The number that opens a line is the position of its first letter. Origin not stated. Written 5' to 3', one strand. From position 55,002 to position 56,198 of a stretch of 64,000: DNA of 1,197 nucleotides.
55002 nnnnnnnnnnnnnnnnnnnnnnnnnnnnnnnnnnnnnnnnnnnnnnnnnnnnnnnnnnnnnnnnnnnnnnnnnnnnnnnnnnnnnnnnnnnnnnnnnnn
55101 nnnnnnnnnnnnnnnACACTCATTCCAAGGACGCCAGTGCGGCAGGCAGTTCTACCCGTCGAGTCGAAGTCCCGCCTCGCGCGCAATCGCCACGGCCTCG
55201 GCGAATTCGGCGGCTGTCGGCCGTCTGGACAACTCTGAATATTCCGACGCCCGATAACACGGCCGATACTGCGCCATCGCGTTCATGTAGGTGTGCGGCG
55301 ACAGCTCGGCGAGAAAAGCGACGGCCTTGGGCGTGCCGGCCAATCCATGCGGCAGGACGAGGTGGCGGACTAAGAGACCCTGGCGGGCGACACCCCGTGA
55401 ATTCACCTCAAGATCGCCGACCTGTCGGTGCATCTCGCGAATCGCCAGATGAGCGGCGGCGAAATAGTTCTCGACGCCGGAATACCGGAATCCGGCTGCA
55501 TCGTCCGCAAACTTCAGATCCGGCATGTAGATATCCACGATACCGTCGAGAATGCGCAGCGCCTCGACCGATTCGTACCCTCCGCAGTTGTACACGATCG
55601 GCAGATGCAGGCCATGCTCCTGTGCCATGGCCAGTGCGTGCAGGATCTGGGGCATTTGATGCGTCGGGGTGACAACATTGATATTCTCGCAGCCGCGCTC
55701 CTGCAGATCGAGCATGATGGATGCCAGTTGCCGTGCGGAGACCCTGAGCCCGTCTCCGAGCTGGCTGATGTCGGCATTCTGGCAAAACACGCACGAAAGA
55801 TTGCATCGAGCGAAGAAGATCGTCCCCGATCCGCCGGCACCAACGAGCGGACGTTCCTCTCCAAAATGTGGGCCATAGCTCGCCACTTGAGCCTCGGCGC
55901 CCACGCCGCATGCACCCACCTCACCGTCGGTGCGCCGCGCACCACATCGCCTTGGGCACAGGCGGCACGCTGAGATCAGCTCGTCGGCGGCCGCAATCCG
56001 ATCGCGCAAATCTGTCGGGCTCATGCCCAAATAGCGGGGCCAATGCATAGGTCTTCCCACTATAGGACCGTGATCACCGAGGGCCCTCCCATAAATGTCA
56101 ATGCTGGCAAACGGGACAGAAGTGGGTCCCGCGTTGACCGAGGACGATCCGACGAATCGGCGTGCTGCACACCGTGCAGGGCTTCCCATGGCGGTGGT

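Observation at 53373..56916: Co-directional mutM / PflX-like radical SAM / polX trio: a candidate uncharacterised DNA-repair module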

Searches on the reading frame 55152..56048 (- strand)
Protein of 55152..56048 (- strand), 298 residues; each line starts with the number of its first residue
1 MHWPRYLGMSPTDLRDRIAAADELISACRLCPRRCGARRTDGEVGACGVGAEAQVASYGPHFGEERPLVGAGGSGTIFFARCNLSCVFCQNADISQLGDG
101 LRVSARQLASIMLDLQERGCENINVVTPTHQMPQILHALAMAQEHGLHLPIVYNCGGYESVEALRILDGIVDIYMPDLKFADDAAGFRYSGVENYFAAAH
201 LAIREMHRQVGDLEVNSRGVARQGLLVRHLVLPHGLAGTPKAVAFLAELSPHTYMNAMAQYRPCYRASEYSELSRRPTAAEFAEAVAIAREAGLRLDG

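Call 3: search_protein_families(library=pfam, proteins=[window:55152-56048:-])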
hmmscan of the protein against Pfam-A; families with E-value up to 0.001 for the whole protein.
window:55152-56048:- (298 aa): 2 families
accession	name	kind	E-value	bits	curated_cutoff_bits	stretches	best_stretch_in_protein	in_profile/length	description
PF04055.27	Radical_SAM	-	9.7e-10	39.3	29.5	1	77-184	2-115/166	Radical SAM superfamily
PF13353.11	Fer4_12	-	0.0005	20.8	22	1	70-147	3-82/137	4Fe-4S single cluster domain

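Call 4: search_protein_families(library=ncbifam, proteins=[window:55152-56048:-])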
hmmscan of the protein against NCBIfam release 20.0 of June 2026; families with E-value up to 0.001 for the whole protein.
window:55152-56048:- (298 aa): 4 families
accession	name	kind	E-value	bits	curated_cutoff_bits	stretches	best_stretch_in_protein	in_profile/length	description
TIGR04337.1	AmmeMemoSam_rS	hypoth_equivalog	4.4e-06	25.8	220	1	27-123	13-121/349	AmmeMemoRadiSam system radical SAM enzyme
NF043069.1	T4HPD_activ_SAM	equivalog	6.1e-06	25.8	425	0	70-96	15-41/299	trans-4-hydroxy-L-proline dehydratase activase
TIGR02495.1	NrdG2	equivalog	5.8e-05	22.5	131.15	1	75-112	19-56/193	anaerobic ribonucleoside-triphosphate reductase activating protein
TIGR02494.1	PFLE_PFLC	subfamily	0.00014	21.2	174.35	0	70-93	12-35/293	glycyl-radical enzyme activating protein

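Call 7: find_homologous_proteins(query=window:55152-56048:-)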
Query window:55152-56048:- (298 aa): 8000 proteins with E <= 0.001 among 8000 candidates; the best 120 are listed.
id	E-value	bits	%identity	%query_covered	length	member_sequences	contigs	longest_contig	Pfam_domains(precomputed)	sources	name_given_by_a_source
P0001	1.6e-198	676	100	100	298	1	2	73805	PF04055.28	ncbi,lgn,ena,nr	ncbi:MAG TPA: radical SAM protein [Candidatus Baltobacteraceae bacterium]|nr:radical SAM protein [Ca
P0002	4.8e-198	674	100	100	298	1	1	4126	PF04055.28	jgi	-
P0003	6.8e-198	674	100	100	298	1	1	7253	PF04055.28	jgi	-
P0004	2.1e-197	672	99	100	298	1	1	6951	PF04055.28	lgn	-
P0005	3.5e-173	593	87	100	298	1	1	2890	PF04055.28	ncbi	-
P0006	6.8e-142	490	71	100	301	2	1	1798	PF04055.28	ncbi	-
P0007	4.4e-132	458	68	100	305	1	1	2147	PF04055.28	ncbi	-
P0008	9.6e-125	434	66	100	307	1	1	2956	PF04055.28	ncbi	-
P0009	1.8e-124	433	65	100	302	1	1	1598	PF04055.28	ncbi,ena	ncbi:MAG: radical SAM protein [candidate division NC10 bacterium]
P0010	6.9e-124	431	66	100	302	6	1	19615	PF04055.28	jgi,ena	-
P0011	1.5e-123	430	67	99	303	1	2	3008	PF04055.28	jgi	jgi:putative pyruvate formate lyase activating enzyme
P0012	2.3e-123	429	67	99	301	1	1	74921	PF04055.28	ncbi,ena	-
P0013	2.7e-123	429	66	100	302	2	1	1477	PF04055.28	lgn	-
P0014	3.0e-123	429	67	99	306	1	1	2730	PF04055.28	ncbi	-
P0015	4.5e-123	428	67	99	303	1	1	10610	PF04055.28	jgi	jgi:putative pyruvate formate lyase activating enzyme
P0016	9.9e-123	427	67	100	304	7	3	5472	PF04055.28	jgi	-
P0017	1.9e-122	426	66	100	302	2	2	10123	PF04055.28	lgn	-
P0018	2.0e-122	426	65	100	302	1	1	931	PF04055.28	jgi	jgi:putative pyruvate formate lyase activating enzyme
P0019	4.3e-122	425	66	100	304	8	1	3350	PF04055.28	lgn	-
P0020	6.1e-122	425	65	100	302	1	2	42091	PF04055.28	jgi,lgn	jgi:putative pyruvate formate lyase activating enzyme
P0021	1.7e-121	423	65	100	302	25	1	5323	PF04055.28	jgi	-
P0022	1.8e-121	423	66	100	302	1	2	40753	PF04055.28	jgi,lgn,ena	-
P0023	2.1e-121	423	66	100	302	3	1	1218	PF04055.28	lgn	-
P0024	2.3e-121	423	65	100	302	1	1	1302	PF04055.28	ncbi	-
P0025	2.4e-121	423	65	100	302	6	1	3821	PF04055.28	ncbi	-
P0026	2.5e-121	423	67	99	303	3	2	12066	PF04055.28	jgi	jgi:putative pyruvate formate lyase activating enzyme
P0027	3.6e-121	422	64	100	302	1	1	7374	PF04055.28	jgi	jgi:putative pyruvate formate lyase activating enzyme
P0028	4.3e-121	422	65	100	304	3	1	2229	PF04055.28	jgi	jgi:putative pyruvate formate lyase activating enzyme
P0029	7.8e-121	421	65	100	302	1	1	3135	PF04055.28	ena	-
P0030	8.3e-121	421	64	100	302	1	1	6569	PF04055.28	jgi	-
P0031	9.5e-121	421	64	100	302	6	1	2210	PF04055.28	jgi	-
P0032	9.6e-121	421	64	100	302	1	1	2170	PF04055.28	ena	-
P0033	1.0e-120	421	64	100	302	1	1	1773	PF04055.28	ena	-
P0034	1.1e-120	421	64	100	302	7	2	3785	PF04055.28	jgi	jgi:putative pyruvate formate lyase activating enzyme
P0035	1.1e-120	421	66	100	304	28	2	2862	PF04055.28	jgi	-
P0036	1.1e-120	420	65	100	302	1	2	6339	PF04055.28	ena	-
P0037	1.3e-120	420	63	100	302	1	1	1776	PF04055.28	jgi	-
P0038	1.6e-120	420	66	100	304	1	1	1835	PF04055.28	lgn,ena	-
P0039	1.7e-120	420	63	100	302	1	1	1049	PF04055.28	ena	-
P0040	1.8e-120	420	65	100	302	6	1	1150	PF04055.28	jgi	-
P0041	2.6e-120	419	65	100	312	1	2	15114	PF04055.28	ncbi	-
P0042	2.7e-120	419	63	100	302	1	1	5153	PF04055.28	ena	-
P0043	2.7e-120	419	64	100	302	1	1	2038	PF04055.28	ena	-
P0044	2.9e-120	419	64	100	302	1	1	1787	PF04055.28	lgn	-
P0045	3.2e-120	419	65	100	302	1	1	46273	PF04055.28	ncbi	-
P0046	3.5e-120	419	65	100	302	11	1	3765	PF04055.28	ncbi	-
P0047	4.8e-120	418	65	100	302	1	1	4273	PF04055.28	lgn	-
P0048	5.0e-120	418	64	100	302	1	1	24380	PF04055.28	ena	-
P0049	5.2e-120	418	63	100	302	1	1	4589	PF04055.28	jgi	jgi:putative pyruvate formate lyase activating enzyme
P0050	5.5e-120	418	65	100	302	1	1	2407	PF04055.28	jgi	-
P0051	5.5e-120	418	65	100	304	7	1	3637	PF04055.28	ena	-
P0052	6.2e-120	418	63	100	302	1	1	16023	PF04055.28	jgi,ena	-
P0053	7.3e-120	418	64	100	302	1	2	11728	PF04055.28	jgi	jgi:putative pyruvate formate lyase activating enzyme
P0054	8.6e-120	418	65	100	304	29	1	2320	PF04055.28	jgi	-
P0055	9.2e-120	417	66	99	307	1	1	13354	PF04055.28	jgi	jgi:putative pyruvate formate lyase activating enzyme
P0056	1.0e-119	417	63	100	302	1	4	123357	PF04055.28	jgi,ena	jgi:putative pyruvate formate lyase activating enzyme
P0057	1.0e-119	417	68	96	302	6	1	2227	PF04055.28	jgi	jgi:putative pyruvate formate lyase activating enzyme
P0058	1.1e-119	417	63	100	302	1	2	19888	PF04055.28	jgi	-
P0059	1.1e-119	417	63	100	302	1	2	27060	PF04055.28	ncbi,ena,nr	ncbi:MAG: radical SAM protein [candidate division NC10 bacterium RIFCSPLOWO2_12_FULL_66_18]|nr:MAG: 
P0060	1.3e-119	417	63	100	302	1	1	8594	PF04055.28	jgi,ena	jgi:putative pyruvate formate lyase activating enzyme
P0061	1.7e-119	417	64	100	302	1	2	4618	PF04055.28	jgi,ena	-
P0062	1.7e-119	417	65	100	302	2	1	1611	PF04055.28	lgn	-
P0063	1.7e-119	417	63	100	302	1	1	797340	PF04055.28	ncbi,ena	-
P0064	1.8e-119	417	64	100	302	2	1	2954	PF04055.28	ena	-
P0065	1.9e-119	416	63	100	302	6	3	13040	PF04055.28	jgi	jgi:putative pyruvate formate lyase activating enzyme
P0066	2.2e-119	416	64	100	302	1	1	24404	PF04055.28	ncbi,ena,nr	ncbi:MAG: radical SAM protein [candidate division NC10 bacterium RIFCSPLOWO2_02_FULL_66_22]|nr:MAG: 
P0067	2.8e-119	416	64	100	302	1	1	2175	PF04055.28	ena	-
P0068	3.3e-119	416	63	100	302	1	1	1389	PF04055.28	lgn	-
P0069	3.6e-119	416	64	100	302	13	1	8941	PF04055.28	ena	-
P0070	3.7e-119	416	65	99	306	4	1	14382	PF04055.28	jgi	jgi:putative pyruvate formate lyase activating enzyme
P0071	4.0e-119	415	63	100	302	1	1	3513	PF04055.28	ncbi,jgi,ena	-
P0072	4.9e-119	415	64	100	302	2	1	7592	PF04055.28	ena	-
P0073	5.4e-119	415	63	100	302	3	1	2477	PF04055.28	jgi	jgi:putative pyruvate formate lyase activating enzyme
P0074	6.6e-119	415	64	100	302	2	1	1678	PF04055.28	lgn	-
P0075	7.6e-119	414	64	100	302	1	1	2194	PF04055.28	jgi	-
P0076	7.6e-119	414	65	100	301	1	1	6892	PF04055.28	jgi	-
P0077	7.7e-119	414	65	100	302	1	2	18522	PF04055.28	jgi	jgi:putative pyruvate formate lyase activating enzyme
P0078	8.5e-119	414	65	100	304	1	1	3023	PF04055.28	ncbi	-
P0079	9.9e-119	414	63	100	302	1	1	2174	PF04055.28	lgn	-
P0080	1.0e-118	414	64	100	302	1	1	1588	PF04055.28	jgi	jgi:putative pyruvate formate lyase activating enzyme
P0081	1.0e-118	414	63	100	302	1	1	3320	PF04055.28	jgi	-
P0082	1.0e-118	414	63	100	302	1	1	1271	PF04055.28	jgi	jgi:putative pyruvate formate lyase activating enzyme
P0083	1.1e-118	414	64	100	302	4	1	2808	PF04055.28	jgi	-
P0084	1.2e-118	414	63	100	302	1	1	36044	PF04055.28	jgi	jgi:putative pyruvate formate lyase activating enzyme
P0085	1.2e-118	414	63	100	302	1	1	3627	PF04055.28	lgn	-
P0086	1.2e-118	414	65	100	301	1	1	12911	PF04055.28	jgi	jgi:putative pyruvate formate lyase activating enzyme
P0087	1.2e-118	414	64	100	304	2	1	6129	PF04055.28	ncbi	-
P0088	1.2e-118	414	67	96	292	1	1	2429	PF04055.28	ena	-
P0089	1.5e-118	414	64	100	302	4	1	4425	PF04055.28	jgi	-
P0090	1.6e-118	413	63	100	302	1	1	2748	PF04055.28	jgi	jgi:putative pyruvate formate lyase activating enzyme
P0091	1.6e-118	413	63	100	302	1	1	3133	PF04055.28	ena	-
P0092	1.7e-118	413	64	100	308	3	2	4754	PF04055.28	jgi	-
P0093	1.8e-118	413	64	100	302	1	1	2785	PF04055.28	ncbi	-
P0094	2.3e-118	413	64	100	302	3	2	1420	PF04055.28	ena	-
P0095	2.4e-118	413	65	99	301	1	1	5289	PF04055.28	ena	-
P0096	2.4e-118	413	64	100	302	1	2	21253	PF04055.28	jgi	jgi:putative pyruvate formate lyase activating enzyme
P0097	3.0e-118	413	62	100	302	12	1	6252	PF04055.28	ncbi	-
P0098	3.0e-118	413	64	100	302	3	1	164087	PF04055.28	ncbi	-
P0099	3.1e-118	412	63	100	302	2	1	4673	PF04055.28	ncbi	-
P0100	3.2e-118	412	63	100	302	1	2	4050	PF04055.28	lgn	-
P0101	3.4e-118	412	63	100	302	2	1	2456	PF04055.28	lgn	-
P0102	3.6e-118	412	65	100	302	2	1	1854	PF04055.28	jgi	-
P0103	4.0e-118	412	63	99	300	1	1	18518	PF04055.28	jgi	jgi:putative pyruvate formate lyase activating enzyme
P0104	4.1e-118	412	63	100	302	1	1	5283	PF04055.28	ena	-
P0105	4.1e-118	412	65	100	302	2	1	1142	PF04055.28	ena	-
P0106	4.5e-118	412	64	100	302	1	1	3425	PF04055.28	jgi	jgi:putative pyruvate formate lyase activating enzyme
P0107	5.5e-118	412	64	100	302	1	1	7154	PF04055.28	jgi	-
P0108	6.0e-118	412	65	99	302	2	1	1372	PF04055.28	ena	-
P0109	6.3e-118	411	62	100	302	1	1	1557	PF04055.28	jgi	jgi:putative pyruvate formate lyase activating enzyme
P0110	7.7e-118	411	62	100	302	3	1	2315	PF04055.28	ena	-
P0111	7.9e-118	411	64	100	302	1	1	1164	PF04055.28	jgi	-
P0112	8.1e-118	411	61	100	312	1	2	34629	PF04055.28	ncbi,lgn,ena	-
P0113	8.4e-118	411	62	100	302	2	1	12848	PF04055.28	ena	-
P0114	8.6e-118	411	63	100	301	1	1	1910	PF04055.28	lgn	-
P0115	9.2e-118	411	65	100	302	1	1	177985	PF04055.28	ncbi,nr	ncbi:MAG: radical SAM protein [candidate division NC10 bacterium]|nr:radical SAM protein [candidate 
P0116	9.8e-118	411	63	100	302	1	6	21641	PF04055.28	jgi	jgi:putative pyruvate formate lyase activating enzyme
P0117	1.1e-117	411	66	99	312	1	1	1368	PF04055.28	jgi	jgi:putative pyruvate formate lyase activating enzyme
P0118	1.2e-117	411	62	100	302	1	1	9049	PF04055.28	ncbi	-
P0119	1.3e-117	410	65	100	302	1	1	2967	PF04055.28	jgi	jgi:putative pyruvate formate lyase activating enzyme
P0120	1.4e-117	410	65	100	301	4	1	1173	PF04055.28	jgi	-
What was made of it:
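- Checked: An identical 298-aa protein is in NCBI (call 7).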

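Call 11: find_encoding_contigs(protein=P0001, flank=10000, max_places=4)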
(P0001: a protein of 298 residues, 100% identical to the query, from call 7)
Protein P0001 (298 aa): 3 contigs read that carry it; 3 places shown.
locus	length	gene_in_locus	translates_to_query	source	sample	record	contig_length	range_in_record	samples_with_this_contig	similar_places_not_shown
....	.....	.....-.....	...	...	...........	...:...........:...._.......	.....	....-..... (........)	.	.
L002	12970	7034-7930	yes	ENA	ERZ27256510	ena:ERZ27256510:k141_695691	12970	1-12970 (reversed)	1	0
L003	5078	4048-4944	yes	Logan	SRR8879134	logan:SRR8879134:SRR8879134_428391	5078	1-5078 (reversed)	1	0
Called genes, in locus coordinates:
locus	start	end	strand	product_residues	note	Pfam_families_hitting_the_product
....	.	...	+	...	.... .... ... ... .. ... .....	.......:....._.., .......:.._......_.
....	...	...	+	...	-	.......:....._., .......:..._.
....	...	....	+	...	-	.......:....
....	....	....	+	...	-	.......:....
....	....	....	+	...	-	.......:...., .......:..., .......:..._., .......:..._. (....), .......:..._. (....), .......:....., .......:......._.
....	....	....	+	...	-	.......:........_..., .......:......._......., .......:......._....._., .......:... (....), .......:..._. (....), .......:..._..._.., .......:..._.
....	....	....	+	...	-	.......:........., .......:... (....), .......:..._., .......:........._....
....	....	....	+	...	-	-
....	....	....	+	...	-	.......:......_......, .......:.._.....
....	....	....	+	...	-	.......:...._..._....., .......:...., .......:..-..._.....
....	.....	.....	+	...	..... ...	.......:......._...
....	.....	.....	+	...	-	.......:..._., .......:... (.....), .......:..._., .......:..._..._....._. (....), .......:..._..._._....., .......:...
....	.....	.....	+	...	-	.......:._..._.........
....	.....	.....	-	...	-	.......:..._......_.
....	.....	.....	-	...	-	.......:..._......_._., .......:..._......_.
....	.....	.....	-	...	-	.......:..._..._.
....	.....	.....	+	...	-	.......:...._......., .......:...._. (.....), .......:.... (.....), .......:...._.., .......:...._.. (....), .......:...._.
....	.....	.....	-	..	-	-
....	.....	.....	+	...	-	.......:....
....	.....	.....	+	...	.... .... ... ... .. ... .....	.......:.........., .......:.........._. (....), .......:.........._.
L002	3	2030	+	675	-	?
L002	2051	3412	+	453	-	PF00072:Response_reg, PF00158:Sigma54_activat, PF14532:Sigma54_activ_2, PF00004:AAA (weak), PF07728:AAA_5 (weak), PF25601:AAA_lid_14, PF02954:HTH_8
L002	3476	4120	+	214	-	PF00702:Hydrolase, PF12710:HAD (weak), PF13419:HAD_2, PF13242:Hydrolase_like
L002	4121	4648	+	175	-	-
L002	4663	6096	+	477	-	PF01545:Cation_efflux, PF16916:ZT_dimer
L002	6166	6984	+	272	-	PF01149:Fapy_DNA_glyco, PF06831:H2TH, PF06827:zf-FPG_IleRS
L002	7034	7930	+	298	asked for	PF04055:Radical_SAM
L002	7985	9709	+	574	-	PF14716:HHH_8, PF00633:HHH (faint), PF14520:HHH_5, PF10391:DNA_pol_lambd_f (weak), PF14791:DNA_pol_B_thumb, PF02811:PHP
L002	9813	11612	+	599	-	PF01019:G_glu_transpept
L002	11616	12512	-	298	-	PF12911:OppC_N, PF00528:BPD_transp_1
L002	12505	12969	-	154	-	?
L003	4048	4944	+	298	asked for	PF04055:Radical_SAM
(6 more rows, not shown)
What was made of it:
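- The same block also contains CDF, GGT and HAD genes (call 11).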

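Call 12: find_encoding_contigs(protein=P0012, flank=10000, max_places=3)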
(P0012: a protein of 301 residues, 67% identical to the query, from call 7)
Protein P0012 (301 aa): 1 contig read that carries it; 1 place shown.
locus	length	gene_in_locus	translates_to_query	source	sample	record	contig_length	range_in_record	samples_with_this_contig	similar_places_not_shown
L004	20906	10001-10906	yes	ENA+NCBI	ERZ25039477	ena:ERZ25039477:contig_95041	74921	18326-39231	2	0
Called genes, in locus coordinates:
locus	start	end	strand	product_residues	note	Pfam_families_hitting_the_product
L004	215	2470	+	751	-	PF00672:HAMP, PF00989:PAS, PF08448:PAS_4, PF00512:HisKA, PF02518:HATPase_c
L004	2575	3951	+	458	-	PF00072:Response_reg, PF00158:Sigma54_activat, PF14532:Sigma54_activ_2, PF00004:AAA (weak), PF07728:AAA_5 (weak), PF25601:AAA_lid_14, PF02954:HTH_8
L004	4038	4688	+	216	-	PF00702:Hydrolase, PF13419:HAD_2, PF13242:Hydrolase_like (weak)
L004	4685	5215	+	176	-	-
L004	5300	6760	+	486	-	PF01545:Cation_efflux, PF16916:ZT_dimer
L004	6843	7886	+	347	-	PF00583:Acetyltransf_1 (weak)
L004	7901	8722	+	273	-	PF01149:Fapy_DNA_glyco, PF06831:H2TH, PF06827:zf-FPG_IleRS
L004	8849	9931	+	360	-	PF16575:CLP1_P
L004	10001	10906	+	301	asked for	PF04055:Radical_SAM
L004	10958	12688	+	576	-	PF14716:HHH_8, PF00633:HHH (faint), PF14520:HHH_5, PF10391:DNA_pol_lambd_f (weak), PF14791:DNA_pol_B_thumb, PF02811:PHP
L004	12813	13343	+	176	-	-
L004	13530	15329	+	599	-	PF01019:G_glu_transpept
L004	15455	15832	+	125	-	PF00072:Response_reg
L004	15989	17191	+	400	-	PF08331:QueG_DUF1730, PF00037:Fer4 (faint), PF13484:Fer4_16, PF13513:HEAT_EZ (faint), PF13646:HEAT_2, PF03130:HEAT_PBS (faint)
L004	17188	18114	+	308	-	PF04909:Amidohydro_2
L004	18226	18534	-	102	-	PF00355:Rieske, PF13806:Rieske_2, PF22543:Rieske_4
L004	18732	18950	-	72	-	-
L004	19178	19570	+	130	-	PF01894:YjbQ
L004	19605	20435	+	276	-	PF02673:BacA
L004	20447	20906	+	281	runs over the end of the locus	PF00903:Glyoxalase, PF13468:Glyoxalase_3, PF13669:Glyoxalase_4, PF13468:Glyoxalase_3, PF13669:Glyoxalase_4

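Call 13: find_encoding_contigs(protein=P0063, flank=8000, max_places=2)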
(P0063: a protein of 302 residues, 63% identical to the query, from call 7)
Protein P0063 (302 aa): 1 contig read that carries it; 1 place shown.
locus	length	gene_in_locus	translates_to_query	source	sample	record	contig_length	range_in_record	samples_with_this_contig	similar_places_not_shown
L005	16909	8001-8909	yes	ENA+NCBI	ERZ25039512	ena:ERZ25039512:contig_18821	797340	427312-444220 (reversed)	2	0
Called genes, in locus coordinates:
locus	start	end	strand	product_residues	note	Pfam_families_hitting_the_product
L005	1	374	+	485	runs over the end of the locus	PF00672:HAMP, PF00989:PAS, PF08448:PAS_4, PF13188:PAS_8 (weak), PF13426:PAS_9 (weak), PF00512:HisKA, PF02518:HATPase_c, PF13581:HATPase_c_2 (weak)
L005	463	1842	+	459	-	PF00072:Response_reg, PF00158:Sigma54_activat, PF14532:Sigma54_activ_2, PF00004:AAA (faint), PF07728:AAA_5 (weak), PF25601:AAA_lid_14, PF02954:HTH_8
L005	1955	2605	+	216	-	PF00702:Hydrolase, PF13419:HAD_2, PF13242:Hydrolase_like (weak)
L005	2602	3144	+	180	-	-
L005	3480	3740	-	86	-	-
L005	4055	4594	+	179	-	PF16916:ZT_dimer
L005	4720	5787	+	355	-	PF13527:Acetyltransf_9 (faint)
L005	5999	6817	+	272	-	PF01149:Fapy_DNA_glyco, PF06831:H2TH, PF06827:zf-FPG_IleRS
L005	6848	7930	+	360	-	PF16575:CLP1_P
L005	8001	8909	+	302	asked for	PF04055:Radical_SAM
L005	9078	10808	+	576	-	PF14716:HHH_8, PF00633:HHH (faint), PF14520:HHH_5, PF10391:DNA_pol_lambd_f, PF14791:DNA_pol_B_thumb, PF02811:PHP (weak)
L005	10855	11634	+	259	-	PF01904:DUF72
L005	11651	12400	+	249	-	PF01904:DUF72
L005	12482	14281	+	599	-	PF01019:G_glu_transpept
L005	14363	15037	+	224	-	PF06267:DUF1028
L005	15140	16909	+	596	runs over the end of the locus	PF01541:GIY-YIG, PF27096:UvrC_M, PF02151:UVR, PF22920:UvrC_RNaseH, PF08459:UvrC_RNaseH_dom, PF14520:HHH_5 (weak), PF12826:HHH_2 (weak)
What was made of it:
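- A Clp1-type kinase lies next to the gene in NC10 relatives (calls 12, 13).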

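Call 14: find_encoding_contigs(protein=P0098, flank=8000, max_places=2)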
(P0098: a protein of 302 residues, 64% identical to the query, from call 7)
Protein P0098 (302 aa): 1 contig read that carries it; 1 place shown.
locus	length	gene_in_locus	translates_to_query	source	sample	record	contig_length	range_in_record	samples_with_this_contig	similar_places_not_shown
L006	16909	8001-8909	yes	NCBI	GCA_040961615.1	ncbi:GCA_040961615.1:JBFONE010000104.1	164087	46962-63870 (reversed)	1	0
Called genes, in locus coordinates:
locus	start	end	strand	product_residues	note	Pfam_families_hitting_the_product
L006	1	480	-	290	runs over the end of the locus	PF02653:BPD_transp_2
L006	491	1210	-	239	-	PF13555:AAA_29 (weak), PF00005:ABC_tran, PF13304:AAA_21 (faint)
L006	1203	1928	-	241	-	PF00005:ABC_tran, PF13604:AAA_30 (faint), PF12399:BCA_ABC_TP_C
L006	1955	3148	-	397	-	PF13433:Peripla_BP_5 (faint), PF13458:Peripla_BP_6, PF01094:ANF_receptor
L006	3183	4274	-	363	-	PF01717:Meth_synt_2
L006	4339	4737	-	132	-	PF02627:CMD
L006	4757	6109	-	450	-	PF00206:Lyase_1, PF10397:ADSL_C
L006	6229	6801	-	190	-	PF00775:Dioxygenase_C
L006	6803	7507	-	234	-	PF12391:PCDO_beta_N, PF00775:Dioxygenase_C, PF13620:CarboxypepD_reg (weak)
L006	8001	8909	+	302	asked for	PF04055:Radical_SAM (weak)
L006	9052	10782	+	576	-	PF14716:HHH_8, PF00633:HHH (faint), PF14520:HHH_5, PF10391:DNA_pol_lambd_f (weak), PF14791:DNA_pol_B_thumb, PF02811:PHP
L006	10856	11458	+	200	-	PF01904:DUF72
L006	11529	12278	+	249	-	PF01904:DUF72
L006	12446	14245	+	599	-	PF01019:G_glu_transpept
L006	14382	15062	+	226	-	PF06267:DUF1028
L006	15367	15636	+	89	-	-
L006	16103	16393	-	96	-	-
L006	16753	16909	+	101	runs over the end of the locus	PF01909:NTP_transf_2, PF18765:Polbeta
